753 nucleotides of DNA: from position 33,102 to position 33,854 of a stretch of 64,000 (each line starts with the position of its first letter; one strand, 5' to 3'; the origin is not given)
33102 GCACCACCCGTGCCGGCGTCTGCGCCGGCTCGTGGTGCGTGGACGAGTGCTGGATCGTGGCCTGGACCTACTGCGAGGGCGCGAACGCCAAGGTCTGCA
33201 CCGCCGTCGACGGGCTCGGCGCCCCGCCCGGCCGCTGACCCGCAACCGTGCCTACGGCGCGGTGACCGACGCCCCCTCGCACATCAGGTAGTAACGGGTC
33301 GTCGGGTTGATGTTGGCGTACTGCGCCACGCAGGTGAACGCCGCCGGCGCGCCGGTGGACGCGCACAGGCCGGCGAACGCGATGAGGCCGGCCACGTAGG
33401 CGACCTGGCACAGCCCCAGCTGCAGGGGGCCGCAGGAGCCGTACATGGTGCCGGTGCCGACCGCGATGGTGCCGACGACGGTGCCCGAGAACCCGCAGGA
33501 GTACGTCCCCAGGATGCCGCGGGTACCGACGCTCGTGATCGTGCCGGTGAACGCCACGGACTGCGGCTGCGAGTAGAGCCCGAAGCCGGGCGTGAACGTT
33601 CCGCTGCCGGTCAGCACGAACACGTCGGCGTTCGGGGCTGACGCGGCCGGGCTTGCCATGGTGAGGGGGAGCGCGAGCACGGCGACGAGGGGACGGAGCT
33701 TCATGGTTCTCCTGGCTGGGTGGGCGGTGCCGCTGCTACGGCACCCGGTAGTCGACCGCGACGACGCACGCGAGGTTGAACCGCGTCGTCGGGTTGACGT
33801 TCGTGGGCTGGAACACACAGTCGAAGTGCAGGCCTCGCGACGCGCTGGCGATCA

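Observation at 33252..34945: Uncharacterised family of four paralogous about 150-aa secreted proteins (three in tandem, one beside the TCS)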

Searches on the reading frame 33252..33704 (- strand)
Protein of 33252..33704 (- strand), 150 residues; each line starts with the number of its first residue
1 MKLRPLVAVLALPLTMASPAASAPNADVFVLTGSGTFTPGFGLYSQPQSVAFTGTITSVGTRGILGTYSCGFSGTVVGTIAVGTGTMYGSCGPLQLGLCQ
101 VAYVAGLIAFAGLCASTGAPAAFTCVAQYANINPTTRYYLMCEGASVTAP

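Call 4: search_protein_families(library=pfam, proteins=[window:33252-33704:-], max_evalue=1)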
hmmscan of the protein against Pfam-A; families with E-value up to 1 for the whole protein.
window:33252-33704:- (150 aa): 0 families

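Call 5: search_protein_families(library=ncbifam, proteins=[window:33252-33704:-], max_evalue=1)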
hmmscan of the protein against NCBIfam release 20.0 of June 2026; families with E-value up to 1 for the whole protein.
window:33252-33704:- (150 aa): 0 families

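Call 6: find_homologous_proteins(query=A1)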
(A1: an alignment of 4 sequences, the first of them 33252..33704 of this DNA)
Query A1 (4 sequences) (150 aa, profile of the alignment): 62 proteins with E <= 0.001 among 8000 candidates.
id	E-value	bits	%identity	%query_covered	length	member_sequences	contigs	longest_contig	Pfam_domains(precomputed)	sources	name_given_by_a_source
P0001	2.4e-68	247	48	91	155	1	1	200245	-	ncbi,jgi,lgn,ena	ncbi:MAG TPA: hypothetical protein VF519_15740 [Mycobacteriales bacterium]|jgi:hypothetical protein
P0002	8.2e-67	242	43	81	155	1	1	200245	-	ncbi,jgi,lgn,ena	ncbi:MAG TPA: hypothetical protein VF519_15735 [Mycobacteriales bacterium]|jgi:hypothetical protein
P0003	1.0e-65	238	48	91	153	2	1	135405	-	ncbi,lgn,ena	ncbi:MAG TPA: hypothetical protein VF519_15765 [Mycobacteriales bacterium]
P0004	2.7e-64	234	100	100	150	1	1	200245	-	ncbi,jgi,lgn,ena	ncbi:MAG TPA: hypothetical protein VF519_15730 [Mycobacteriales bacterium]|jgi:hypothetical protein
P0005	5.5e-52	194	46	95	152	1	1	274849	-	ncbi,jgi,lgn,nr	ncbi:MAG TPA: hypothetical protein VGX28_08680 [Frankiaceae bacterium]|jgi:hypothetical protein|nr:h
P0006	4.0e-51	191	48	92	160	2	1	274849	-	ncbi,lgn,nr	ncbi:MAG TPA: hypothetical protein VGX28_08655 [Frankiaceae bacterium]|nr:hypothetical protein [Fran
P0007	2.3e-50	188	47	95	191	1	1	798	-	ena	-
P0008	4.8e-49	184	42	94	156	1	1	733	-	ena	-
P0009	7.8e-49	183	44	95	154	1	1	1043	-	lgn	-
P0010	8.1e-49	183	46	95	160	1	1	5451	-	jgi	jgi:hypothetical protein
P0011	8.3e-49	183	44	95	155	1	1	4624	-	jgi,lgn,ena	jgi:hypothetical protein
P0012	1.3e-48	183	46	95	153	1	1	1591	-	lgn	-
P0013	3.2e-48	181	42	80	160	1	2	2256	-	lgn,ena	-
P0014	3.1e-47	178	43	100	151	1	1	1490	-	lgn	-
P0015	3.3e-46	175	43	99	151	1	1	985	-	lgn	-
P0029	1.9e-39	153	43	95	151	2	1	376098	-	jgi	jgi:hypothetical protein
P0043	3.0e-15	74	36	79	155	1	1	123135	-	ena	-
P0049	2.0e-10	59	47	41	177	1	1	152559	-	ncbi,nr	ncbi:MAG: hypothetical protein QOK43_889 [Acidimicrobiaceae bacterium]|nr:hypothetical protein [Acid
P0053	1.5e-7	49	32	75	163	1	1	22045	-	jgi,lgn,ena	-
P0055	8.6e-7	47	34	79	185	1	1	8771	-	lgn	-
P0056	2.8e-6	45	40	59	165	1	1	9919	-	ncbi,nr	ncbi:MAG: hypothetical protein JO074_00035, partial [Frankiales bacterium]|nr:hypothetical protein [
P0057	3.1e-6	45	35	76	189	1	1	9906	-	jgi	jgi:hypothetical protein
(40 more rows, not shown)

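Call 11: find_encoding_contigs(protein=P0005, flank=10000, max_places=3)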
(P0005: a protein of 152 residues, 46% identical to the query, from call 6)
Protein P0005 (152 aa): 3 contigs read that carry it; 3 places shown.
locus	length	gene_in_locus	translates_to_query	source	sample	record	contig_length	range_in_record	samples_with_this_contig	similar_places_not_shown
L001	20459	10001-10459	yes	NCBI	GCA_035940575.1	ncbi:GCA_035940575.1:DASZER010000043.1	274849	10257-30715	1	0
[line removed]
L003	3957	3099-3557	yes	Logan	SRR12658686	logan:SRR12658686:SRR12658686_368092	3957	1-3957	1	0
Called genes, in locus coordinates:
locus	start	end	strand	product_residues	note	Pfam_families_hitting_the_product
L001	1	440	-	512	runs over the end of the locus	PF13458:Peripla_BP_6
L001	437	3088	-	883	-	-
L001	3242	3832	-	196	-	-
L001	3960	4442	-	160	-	-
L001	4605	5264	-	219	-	PF00072:Response_reg, PF00196:GerE, PF08281:Sigma70_r4_2 (faint), PF13936:HTH_38 (faint)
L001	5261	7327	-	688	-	PF01590:GAF, PF13185:GAF_2, PF13492:GAF_3 (weak), PF07730:HisKA_3, PF02518:HATPase_c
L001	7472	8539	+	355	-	PF04542:Sigma70_r2, PF04545:Sigma70_r4 (weak), PF08281:Sigma70_r4_2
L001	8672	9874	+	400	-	-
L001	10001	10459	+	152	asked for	-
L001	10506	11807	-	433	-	-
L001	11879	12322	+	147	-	-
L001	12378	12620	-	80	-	-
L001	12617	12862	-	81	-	-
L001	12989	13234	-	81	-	-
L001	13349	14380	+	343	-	PF01266:DAO, PF01494:FAD_binding_3 (faint), PF03486:HI0933_like (faint), PF12831:FAD_oxidored (faint), PF13450:NAD_binding_8 (weak)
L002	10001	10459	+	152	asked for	-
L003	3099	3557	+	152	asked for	-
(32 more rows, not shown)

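Call 15: search_protein_representatives(alignment_id=A1)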
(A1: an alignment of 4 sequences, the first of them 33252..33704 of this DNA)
Query: 4 sequences, 152 profile positions. Proteins with E-value up to 0.001 (for the whole library): 286; up to 1e-10: 96; up to 1e-30: 10. The best 150 are listed.
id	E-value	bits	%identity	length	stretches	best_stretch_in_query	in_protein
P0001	7.7e-69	246.6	-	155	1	1-151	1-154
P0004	8.5e-65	233.5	-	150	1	1-152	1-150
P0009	2.5e-49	183.3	-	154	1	1-147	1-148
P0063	4.4e-45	169.5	-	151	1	3-148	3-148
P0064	1.4e-42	161.4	-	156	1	2-152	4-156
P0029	6.1e-40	152.8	-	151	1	6-147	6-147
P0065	1.2e-37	145.3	-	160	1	2-146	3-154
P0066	1.3e-36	142.0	-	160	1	3-149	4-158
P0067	2.5e-33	131.4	-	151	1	1-148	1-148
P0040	3.6e-33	130.8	-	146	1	1-152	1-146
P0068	1.1e-29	119.5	-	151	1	6-148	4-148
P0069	1.3e-28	116.0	-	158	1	3-144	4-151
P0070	1.4e-28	115.9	-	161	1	3-149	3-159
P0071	3.5e-27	111.4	-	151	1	1-148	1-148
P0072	5.3e-27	110.8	-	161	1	27-145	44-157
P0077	6.3e-25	104.1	-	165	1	2-150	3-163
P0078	2.0e-24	102.4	-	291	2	4-115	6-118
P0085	5.6e-21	91.2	-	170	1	4-136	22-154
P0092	3.2e-18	82.3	-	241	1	8-150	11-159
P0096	2.2e-17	79.6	-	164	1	4-152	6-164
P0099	4.3e-17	78.6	-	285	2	4-147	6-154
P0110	6.8e-15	71.5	-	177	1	6-147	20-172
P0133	4.2e-12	62.4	-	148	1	4-150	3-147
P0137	9.1e-12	61.3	-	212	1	5-148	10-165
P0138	9.2e-12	61.3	-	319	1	4-143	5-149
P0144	2.5e-11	59.9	-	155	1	8-143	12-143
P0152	9.8e-11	58.0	-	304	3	21-148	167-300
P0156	1.7e-10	57.2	-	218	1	5-148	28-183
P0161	4.0e-10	56.0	-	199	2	9-108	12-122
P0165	6.0e-10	55.4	-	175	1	3-147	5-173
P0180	7.2e-09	51.9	-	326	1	5-118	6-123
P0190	2.3e-08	50.3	-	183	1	11-147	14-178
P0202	4.6e-08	49.3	-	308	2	28-141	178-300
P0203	4.9e-08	49.2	-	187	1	27-147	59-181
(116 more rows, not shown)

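Call 26: search_protein_families(library=pfam, proteins=[P0138, P0180, P0092, P0137, P0156, P0078, P0099, P0152, P0202, P0161], max_evalue=0.01)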
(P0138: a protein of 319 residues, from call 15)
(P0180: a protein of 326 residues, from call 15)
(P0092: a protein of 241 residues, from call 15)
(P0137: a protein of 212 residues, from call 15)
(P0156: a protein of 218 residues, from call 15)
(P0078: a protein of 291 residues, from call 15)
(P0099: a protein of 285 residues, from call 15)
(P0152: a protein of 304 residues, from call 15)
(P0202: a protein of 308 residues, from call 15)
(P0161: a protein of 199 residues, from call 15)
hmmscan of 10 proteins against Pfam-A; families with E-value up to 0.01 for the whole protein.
P0138 (319 aa): 0 families

P0180 (326 aa): 0 families

P0092 (241 aa): 0 families

P0137 (212 aa): 0 families

P0156 (218 aa): 0 families

P0078 (291 aa): 0 families

P0099 (285 aa): 0 families

P0152 (304 aa): 0 families

P0202 (308 aa): 0 families

P0161 (199 aa): 0 families

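Call 28: find_encoding_contigs(protein=P0049, flank=10000, max_places=2)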
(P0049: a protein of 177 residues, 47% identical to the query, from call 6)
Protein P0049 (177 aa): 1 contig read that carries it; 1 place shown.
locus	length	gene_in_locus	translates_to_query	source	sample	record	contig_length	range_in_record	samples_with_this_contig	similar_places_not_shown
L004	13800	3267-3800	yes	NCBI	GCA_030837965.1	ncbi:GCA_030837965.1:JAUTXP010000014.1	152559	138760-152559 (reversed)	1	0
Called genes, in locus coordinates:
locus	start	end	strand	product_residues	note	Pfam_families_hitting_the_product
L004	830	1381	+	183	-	-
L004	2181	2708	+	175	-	-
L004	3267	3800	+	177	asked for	-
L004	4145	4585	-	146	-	-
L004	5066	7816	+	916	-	-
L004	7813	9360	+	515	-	PF13458:Peripla_BP_6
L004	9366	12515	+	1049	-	PF02653:BPD_transp_2, PF00005:ABC_tran, PF13304:AAA_21 (faint), PF12399:BCA_ABC_TP_C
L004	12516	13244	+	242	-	PF00005:ABC_tran, PF13304:AAA_21 (faint)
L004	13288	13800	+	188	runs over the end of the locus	-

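Call 29: find_encoding_contigs(protein=P0043, flank=10000, max_places=2)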
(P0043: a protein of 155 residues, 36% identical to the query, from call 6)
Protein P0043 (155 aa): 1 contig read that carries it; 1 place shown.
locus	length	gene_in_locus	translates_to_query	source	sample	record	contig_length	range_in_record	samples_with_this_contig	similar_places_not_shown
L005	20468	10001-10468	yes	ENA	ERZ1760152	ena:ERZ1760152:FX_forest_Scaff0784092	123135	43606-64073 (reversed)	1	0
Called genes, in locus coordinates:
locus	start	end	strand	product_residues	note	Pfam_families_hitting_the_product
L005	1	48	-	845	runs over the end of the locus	PF00133:tRNA-synt_1, PF09334:tRNA-synt_1g, PF08264:Anticodon_1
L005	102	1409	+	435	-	PF00133:tRNA-synt_1 (faint), PF01406:tRNA-synt_1e, PF09334:tRNA-synt_1g (faint), PF09190:DALR_2, PF23493:CysS_C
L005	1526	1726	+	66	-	PF00313:CSD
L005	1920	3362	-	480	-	PF04542:Sigma70_r2, PF08281:Sigma70_r4_2 (weak), PF13490:zf-HC2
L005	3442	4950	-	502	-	PF04542:Sigma70_r2, PF08281:Sigma70_r4_2 (weak), PF13490:zf-HC2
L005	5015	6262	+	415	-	PF07690:MFS_1, PF12832:MFS_1_like (weak), PF13347:MFS_2 (weak), PF00083:Sugar_tr, PF07690:MFS_1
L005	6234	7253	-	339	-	PF08240:ADH_N, PF16912:Glu_dehyd_C, PF01488:Shikimate_DH (weak), PF00107:ADH_zinc_N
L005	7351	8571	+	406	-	PF02771:Acyl-CoA_dh_N, PF02770:Acyl-CoA_dh_M, PF00441:Acyl-CoA_dh_1, PF08028:Acyl-CoA_dh_2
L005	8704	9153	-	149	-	-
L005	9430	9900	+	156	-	-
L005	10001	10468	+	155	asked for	-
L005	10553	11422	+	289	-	-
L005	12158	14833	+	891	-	-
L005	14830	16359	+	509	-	PF13458:Peripla_BP_6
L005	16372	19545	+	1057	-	PF02653:BPD_transp_2, PF00005:ABC_tran, PF13304:AAA_21 (faint), PF12399:BCA_ABC_TP_C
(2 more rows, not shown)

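Call 30: find_encoding_contigs(protein=P0029, flank=10000, max_places=2)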
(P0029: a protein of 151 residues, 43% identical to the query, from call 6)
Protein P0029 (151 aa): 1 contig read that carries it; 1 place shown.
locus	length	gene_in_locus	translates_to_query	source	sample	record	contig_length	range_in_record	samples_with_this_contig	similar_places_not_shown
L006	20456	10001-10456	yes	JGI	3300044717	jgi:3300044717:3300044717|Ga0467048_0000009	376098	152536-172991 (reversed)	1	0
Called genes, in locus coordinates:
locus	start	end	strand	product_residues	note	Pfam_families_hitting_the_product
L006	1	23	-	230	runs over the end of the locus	PF08241:Methyltransf_11, PF13649:Methyltransf_25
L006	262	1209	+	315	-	-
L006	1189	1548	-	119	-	-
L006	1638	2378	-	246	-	PF00563:EAL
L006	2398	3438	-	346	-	PF01266:DAO, PF01494:FAD_binding_3 (faint), PF07992:Pyr_redox_2 (faint), PF12831:FAD_oxidored (faint), PF13450:NAD_binding_8 (weak)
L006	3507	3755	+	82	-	-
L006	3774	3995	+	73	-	-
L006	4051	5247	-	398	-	PF02369:Big_1 (faint)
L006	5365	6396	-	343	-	PF04542:Sigma70_r2, PF08281:Sigma70_r4_2, PF04545:Sigma70_r4 (weak)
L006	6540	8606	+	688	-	PF01590:GAF, PF13185:GAF_2, PF13492:GAF_3 (weak), PF07730:HisKA_3, PF02518:HATPase_c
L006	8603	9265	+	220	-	PF00072:Response_reg, PF00196:GerE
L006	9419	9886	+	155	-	-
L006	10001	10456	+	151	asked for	-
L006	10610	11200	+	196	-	-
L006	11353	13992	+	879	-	-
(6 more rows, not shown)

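Call 44: find_related_loci(query=A1, collection=genome_contigs, flank=8000)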
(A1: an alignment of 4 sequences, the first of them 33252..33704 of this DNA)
Query A1 (150 aa) in genome_contigs; peptide patterns used: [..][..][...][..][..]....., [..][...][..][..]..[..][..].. (x = any residue, [..] = any of these).
98 stretches matched a pattern; 1 encode a relative of the query (tblastn E <= 1e-3); 1 distinct loci.
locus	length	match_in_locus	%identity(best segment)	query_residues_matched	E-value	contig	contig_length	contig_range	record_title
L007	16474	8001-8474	45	1-145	1e-28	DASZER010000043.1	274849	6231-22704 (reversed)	MAG TPA_asm: Frankiaceae bacterium isolate SMAG_U6499 k141_552160, whole genome shotgun sequence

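Call 45: list_cluster_members(proteins=[P0068, P0077, P0085, P0096, P0110, P0138, P0152, P0165, P0190, P0203])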
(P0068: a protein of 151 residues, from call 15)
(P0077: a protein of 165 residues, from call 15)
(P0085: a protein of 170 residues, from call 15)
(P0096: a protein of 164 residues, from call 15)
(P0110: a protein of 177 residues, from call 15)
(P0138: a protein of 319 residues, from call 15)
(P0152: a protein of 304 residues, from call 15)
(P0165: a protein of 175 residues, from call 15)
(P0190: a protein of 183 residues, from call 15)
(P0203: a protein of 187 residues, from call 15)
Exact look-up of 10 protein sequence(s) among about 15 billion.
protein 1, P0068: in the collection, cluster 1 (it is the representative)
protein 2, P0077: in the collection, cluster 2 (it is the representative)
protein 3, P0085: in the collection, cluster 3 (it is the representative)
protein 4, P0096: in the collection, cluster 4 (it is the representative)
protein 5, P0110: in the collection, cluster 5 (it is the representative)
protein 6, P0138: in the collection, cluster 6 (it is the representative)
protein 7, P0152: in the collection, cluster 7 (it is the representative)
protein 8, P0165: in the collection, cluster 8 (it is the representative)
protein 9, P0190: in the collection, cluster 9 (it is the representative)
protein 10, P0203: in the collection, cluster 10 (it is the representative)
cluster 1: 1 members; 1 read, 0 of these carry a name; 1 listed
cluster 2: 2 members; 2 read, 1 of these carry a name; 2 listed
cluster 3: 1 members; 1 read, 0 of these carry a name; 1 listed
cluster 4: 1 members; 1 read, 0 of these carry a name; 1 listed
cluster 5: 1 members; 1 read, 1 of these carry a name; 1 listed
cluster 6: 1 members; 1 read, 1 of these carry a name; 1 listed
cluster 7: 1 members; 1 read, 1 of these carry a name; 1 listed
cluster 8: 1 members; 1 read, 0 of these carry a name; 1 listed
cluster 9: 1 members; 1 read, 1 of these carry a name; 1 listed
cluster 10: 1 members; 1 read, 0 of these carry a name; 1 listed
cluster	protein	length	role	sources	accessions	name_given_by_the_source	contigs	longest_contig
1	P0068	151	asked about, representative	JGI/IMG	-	-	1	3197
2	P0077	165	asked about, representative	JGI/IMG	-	hypothetical protein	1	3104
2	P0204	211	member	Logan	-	-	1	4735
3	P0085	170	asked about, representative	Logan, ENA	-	-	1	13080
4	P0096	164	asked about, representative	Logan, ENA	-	-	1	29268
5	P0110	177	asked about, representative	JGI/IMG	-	hypothetical protein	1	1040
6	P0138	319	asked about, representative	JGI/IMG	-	hypothetical protein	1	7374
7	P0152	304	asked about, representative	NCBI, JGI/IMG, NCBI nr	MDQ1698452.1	MAG: hypothetical protein QOG34_315 [Frankiaceae bacterium] | hypothetical protein | hypothetical protein [Frankiaceae bacterium]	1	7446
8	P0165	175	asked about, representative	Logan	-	-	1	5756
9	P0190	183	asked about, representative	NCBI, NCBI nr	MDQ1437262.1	MAG: hypothetical protein QOK43_891 [Acidimicrobiaceae bacterium] | hypothetical protein [Acidimicrobiaceae bacterium]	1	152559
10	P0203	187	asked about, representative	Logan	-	-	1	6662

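Call 63: find_encoding_contigs(protein=P0053, flank=10000, max_places=1)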
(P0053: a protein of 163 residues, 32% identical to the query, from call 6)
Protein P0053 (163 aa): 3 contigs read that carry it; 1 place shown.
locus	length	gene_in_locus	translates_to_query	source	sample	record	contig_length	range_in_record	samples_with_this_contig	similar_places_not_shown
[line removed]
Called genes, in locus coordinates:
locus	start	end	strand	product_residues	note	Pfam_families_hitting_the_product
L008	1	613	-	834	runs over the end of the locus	PF00133:tRNA-synt_1, PF01921:tRNA-synt_1f (faint), PF01406:tRNA-synt_1e (faint), PF09334:tRNA-synt_1g, PF08264:Anticodon_1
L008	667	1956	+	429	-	PF00133:tRNA-synt_1 (faint), PF01406:tRNA-synt_1e, PF09334:tRNA-synt_1g (weak), PF09190:DALR_2 (weak), PF23493:CysS_C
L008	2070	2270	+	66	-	PF00313:CSD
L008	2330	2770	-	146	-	-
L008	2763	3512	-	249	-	PF12900:Pyridox_ox_2 (weak), PF01243:PNPOx_N (weak)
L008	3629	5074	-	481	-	PF04542:Sigma70_r2, PF08281:Sigma70_r4_2 (weak), PF13490:zf-HC2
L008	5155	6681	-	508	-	PF04542:Sigma70_r2, PF08281:Sigma70_r4_2, PF13490:zf-HC2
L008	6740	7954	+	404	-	PF06779:MFS_4 (weak), PF07690:MFS_1, PF12832:MFS_1_like, PF00083:Sugar_tr, PF07690:MFS_1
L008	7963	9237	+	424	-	PF02771:Acyl-CoA_dh_N, PF02770:Acyl-CoA_dh_M, PF00441:Acyl-CoA_dh_1, PF08028:Acyl-CoA_dh_2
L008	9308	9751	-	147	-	-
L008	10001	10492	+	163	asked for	-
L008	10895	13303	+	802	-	-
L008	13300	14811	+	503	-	PF13458:Peripla_BP_6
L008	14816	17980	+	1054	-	PF02653:BPD_transp_2, PF00005:ABC_tran, PF12399:BCA_ABC_TP_C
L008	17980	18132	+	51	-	?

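Call 64: find_encoding_contigs(protein=P0057, flank=10000, max_places=1)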
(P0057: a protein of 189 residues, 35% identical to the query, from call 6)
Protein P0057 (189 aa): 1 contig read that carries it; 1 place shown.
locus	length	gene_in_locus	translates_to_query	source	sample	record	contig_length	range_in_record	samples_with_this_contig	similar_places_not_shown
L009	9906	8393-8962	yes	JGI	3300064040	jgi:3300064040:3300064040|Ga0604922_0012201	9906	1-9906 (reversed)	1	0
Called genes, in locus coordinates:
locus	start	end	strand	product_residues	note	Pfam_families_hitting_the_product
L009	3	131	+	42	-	?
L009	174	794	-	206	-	PF00440:TetR_N, PF21943:TetR_C_46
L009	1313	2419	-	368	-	PF08240:ADH_N, PF16912:Glu_dehyd_C (weak), PF00107:ADH_zinc_N, PF13602:ADH_zinc_N_2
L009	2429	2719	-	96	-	-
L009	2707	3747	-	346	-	PF13692:Glyco_trans_1_4, PF00534:Glycos_transf_1 (faint)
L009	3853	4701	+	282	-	PF00990:GGDEF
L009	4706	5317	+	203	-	-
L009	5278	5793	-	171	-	PF17248:DUF5317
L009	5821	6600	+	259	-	PF00378:ECH_1, PF16113:ECH_2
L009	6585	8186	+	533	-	PF01039:Carboxyl_trans, PF03255:ACCA (faint)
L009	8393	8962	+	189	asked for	-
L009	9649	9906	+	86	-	?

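Call 65: find_encoding_contigs(protein=P0056, flank=10000, max_places=1)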
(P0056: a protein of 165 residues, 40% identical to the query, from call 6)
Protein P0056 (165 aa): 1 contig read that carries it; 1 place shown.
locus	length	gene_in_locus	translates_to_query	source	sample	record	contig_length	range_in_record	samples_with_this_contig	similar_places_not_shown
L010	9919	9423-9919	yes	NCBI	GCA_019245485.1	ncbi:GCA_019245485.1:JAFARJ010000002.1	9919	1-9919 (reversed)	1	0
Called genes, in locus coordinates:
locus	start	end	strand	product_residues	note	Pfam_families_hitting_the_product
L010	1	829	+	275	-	PF01969:Ni_insertion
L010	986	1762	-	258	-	PF00731:AIRC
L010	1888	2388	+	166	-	PF14584:DUF4446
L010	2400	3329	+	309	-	PF00800:PDT, PF01842:ACT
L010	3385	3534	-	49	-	-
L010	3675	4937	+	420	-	PF02403:Seryl_tRNA_N, PF00587:tRNA-synt_2b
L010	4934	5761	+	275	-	PF00702:Hydrolase (faint), PF05116:S6PP (faint), PF08282:Hydrolase_3, PF12710:HAD (faint)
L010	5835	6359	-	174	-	PF10759:BPA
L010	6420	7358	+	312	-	PF13527:Acetyltransf_9 (faint), PF08445:FR47 (faint), PF13673:Acetyltransf_10 (faint), PF13480:Acetyltransf_6 (weak), PF00583:Acetyltransf_1, PF13508:Acetyltransf_7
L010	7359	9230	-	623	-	PF02771:Acyl-CoA_dh_N, PF02770:Acyl-CoA_dh_M, PF11794:HpaB_N, PF00441:Acyl-CoA_dh_1, PF21343:ACAD9-ACADV_C (faint)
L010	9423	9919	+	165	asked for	?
